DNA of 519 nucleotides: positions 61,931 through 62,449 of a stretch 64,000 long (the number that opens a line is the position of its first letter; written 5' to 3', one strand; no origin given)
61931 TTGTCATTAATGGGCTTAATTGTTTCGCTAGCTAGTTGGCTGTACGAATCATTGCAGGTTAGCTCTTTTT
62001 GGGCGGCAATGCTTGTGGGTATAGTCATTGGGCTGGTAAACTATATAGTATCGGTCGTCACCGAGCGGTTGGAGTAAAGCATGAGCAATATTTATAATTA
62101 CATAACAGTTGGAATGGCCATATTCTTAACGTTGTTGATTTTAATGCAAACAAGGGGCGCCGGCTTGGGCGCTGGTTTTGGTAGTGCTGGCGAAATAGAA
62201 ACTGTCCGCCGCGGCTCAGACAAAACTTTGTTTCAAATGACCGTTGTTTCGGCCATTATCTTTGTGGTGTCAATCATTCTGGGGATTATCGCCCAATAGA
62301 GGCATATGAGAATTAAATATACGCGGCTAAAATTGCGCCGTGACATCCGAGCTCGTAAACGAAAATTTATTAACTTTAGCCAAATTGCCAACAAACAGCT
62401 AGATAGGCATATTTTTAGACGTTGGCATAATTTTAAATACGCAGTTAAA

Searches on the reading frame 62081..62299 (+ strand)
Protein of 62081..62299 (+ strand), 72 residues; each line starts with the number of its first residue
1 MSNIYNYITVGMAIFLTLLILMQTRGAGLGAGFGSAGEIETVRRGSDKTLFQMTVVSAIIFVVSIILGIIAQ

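Call 59: find_encoding_contigs(protein=window:62081-62299:+, flank=10000, max_places=10)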
Protein window:62081-62299:+ (72 aa): 1 contig read that carries it; 1 place shown.
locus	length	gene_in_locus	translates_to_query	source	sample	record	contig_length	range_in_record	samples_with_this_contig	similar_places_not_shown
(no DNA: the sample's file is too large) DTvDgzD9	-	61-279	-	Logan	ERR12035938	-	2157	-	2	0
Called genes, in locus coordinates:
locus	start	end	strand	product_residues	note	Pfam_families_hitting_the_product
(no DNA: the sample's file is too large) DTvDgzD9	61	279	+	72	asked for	PF03840:SecG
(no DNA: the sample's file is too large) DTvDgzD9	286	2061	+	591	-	PF00496:SBP_bac_5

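Call 69: list_cluster_members(proteins=[P0241, window:62081-62299:+, window:37593-37883:+])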
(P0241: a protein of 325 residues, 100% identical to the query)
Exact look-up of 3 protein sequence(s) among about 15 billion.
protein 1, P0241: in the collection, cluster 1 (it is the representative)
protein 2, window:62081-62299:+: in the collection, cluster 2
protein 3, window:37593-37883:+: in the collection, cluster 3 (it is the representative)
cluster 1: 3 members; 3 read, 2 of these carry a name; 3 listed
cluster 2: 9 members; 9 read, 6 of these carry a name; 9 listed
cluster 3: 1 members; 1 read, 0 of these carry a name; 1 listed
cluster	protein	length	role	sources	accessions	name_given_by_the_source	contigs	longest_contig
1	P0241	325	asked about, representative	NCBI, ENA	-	-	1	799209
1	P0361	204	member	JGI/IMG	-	tRNA-specific 2-thiouridylase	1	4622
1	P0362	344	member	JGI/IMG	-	tRNA-specific 2-thiouridylase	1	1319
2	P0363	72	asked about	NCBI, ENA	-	-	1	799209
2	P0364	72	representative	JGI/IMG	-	preprotein translocase subunit SecG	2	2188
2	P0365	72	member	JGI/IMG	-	preprotein translocase subunit SecG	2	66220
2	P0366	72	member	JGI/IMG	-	preprotein translocase subunit SecG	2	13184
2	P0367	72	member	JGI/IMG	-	preprotein translocase subunit SecG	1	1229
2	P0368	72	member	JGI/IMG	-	preprotein translocase subunit SecG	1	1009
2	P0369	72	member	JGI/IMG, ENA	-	preprotein translocase subunit SecG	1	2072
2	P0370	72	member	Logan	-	-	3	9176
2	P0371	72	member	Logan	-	-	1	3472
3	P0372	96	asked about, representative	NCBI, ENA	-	-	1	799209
